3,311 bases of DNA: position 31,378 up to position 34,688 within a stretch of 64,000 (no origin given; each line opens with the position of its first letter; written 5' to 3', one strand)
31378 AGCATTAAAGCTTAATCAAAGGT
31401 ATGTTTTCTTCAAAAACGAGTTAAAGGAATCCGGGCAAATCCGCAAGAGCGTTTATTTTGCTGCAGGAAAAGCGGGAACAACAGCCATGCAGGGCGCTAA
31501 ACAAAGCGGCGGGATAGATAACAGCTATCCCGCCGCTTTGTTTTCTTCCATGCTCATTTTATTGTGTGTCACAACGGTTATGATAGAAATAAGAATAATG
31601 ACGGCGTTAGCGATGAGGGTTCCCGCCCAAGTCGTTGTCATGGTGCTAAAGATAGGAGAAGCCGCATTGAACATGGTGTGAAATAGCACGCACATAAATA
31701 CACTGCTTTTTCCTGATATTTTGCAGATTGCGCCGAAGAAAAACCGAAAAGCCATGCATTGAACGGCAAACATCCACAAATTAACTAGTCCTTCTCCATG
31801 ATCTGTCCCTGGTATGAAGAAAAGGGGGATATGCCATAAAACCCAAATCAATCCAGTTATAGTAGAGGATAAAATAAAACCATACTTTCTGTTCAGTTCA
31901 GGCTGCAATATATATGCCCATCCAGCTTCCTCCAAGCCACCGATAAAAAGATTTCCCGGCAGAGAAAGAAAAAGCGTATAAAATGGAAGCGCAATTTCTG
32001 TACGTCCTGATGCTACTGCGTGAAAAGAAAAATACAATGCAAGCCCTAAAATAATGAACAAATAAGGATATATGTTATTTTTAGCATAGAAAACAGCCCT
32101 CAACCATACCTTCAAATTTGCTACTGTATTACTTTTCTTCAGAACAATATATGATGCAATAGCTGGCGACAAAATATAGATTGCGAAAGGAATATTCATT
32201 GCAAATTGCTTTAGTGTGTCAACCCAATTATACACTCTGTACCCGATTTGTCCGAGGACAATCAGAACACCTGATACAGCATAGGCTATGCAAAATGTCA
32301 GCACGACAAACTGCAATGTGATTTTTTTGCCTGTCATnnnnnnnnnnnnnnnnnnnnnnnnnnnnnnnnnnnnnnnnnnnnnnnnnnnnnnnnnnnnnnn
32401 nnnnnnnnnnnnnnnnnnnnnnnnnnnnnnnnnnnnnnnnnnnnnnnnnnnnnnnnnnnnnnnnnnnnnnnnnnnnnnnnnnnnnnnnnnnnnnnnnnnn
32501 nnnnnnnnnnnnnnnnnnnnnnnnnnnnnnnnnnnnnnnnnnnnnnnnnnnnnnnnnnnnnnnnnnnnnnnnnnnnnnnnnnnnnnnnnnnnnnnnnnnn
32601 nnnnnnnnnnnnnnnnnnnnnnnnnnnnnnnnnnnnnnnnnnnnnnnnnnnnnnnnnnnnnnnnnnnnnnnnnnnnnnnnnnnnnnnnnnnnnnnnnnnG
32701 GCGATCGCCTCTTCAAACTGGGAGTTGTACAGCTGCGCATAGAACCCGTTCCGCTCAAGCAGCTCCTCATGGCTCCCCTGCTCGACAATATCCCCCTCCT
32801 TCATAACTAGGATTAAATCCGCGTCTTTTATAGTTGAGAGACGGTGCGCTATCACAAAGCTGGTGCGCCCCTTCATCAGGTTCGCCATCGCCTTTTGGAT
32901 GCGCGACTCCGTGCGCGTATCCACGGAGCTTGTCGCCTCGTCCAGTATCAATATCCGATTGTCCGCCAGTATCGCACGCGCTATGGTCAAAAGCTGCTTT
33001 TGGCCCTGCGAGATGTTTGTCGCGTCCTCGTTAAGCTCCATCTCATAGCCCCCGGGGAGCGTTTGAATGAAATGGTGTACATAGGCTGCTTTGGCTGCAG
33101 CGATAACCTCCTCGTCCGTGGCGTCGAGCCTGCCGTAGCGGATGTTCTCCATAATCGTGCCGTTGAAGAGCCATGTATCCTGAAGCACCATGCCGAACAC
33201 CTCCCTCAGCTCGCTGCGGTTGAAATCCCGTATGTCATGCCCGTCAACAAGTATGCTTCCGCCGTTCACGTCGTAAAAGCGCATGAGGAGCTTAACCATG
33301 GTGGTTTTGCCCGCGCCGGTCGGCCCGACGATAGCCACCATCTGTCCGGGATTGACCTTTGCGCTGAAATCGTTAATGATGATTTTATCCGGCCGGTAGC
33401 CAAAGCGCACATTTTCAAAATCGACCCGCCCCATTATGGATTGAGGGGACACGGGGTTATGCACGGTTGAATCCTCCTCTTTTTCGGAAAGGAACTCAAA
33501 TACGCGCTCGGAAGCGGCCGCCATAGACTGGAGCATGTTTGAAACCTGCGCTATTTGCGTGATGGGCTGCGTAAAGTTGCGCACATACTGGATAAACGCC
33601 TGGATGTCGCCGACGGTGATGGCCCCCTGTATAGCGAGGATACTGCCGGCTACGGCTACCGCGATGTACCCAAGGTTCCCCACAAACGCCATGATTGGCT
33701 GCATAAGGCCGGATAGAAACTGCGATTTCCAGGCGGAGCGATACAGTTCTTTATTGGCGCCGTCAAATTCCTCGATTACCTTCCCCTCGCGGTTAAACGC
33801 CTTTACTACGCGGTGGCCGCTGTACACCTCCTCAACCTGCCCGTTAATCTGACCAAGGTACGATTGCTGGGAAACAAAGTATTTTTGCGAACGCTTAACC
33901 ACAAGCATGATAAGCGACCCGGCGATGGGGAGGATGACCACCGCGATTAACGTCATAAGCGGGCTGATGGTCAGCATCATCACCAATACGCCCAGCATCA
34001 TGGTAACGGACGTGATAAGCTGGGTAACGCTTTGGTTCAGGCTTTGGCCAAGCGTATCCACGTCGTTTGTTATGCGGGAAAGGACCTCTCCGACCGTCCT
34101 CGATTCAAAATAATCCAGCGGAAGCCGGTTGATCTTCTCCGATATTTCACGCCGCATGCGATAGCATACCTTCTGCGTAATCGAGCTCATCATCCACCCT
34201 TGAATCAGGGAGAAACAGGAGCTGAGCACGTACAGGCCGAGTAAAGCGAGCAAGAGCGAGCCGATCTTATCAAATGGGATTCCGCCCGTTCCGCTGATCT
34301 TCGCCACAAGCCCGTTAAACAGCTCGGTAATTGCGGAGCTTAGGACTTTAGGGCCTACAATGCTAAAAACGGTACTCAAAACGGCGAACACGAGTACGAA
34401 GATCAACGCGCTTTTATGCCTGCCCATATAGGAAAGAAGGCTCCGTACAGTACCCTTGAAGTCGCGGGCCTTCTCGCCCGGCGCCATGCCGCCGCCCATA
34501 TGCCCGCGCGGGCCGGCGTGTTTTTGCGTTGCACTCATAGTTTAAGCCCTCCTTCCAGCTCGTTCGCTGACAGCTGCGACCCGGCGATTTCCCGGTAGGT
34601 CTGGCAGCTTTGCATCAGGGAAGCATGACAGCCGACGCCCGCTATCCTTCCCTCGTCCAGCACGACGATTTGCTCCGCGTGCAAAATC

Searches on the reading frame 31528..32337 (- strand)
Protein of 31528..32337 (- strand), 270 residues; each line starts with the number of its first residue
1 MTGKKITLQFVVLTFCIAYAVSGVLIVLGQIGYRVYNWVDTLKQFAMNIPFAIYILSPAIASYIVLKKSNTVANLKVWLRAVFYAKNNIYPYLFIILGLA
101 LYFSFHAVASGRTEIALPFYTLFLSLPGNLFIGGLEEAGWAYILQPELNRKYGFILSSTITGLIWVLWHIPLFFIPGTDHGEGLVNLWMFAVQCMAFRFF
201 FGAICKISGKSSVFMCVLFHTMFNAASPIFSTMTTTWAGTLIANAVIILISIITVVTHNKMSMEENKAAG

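Call 114: search_protein_families(library=pfam, proteins=[window:31528-32337:-], max_evalue=0.001)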
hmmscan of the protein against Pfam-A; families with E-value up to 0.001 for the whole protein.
window:31528-32337:- (270 aa): 1 family
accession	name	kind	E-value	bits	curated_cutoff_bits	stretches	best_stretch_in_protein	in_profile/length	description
PF02517.21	Rce1-like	-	1.4e-09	38.5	22.4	1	122-225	5-92/93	Type II CAAX prenyl endopeptidase Rce1-like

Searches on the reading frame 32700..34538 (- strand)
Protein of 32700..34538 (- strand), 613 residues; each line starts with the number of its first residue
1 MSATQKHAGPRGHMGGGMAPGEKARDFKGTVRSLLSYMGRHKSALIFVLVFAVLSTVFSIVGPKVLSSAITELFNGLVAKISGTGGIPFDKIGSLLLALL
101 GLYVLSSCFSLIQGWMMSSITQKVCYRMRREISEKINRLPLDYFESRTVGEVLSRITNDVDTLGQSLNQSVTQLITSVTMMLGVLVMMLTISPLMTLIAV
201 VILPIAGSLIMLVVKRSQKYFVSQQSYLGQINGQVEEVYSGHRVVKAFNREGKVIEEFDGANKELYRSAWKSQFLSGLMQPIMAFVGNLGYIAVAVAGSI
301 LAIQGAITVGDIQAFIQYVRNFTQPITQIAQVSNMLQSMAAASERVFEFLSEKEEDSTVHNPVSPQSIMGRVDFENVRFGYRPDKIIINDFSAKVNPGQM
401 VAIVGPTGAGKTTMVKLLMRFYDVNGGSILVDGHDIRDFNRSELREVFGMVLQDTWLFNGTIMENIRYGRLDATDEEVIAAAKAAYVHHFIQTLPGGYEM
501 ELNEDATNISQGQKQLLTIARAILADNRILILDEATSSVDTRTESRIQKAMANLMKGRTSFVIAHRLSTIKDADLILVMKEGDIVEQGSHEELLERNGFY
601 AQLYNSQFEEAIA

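Call 114: search_protein_families(library=pfam, proteins=[window:32700-34538:-], max_evalue=0.001)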
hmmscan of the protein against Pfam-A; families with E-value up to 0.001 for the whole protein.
window:32700-34538:- (613 aa): 6 families
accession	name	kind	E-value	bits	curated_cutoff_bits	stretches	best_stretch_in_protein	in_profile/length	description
PF00664.28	ABC_membrane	-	1.9e-59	202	28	1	45-325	1-273/274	ABC transporter transmembrane region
PF00005.33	ABC_tran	-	1.1e-29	104.2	25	1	389-537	2-137/137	ABC transporter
PF00004.35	AAA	-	1.9e-05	25.6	21.2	1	402-560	2-97/131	ATPase family associated with various cellular activities (AAA)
PF13604.12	AAA_30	-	6.6e-05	23.2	27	0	398-431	18-51/191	AAA domain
PF13401.12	AAA_22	-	8.7e-05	23.3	27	1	399-536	6-94/130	AAA domain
PF02463.25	SMC_N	-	0.00037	20.4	40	0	508-579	136-211/220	RecF/RecN/SMC N terminal domain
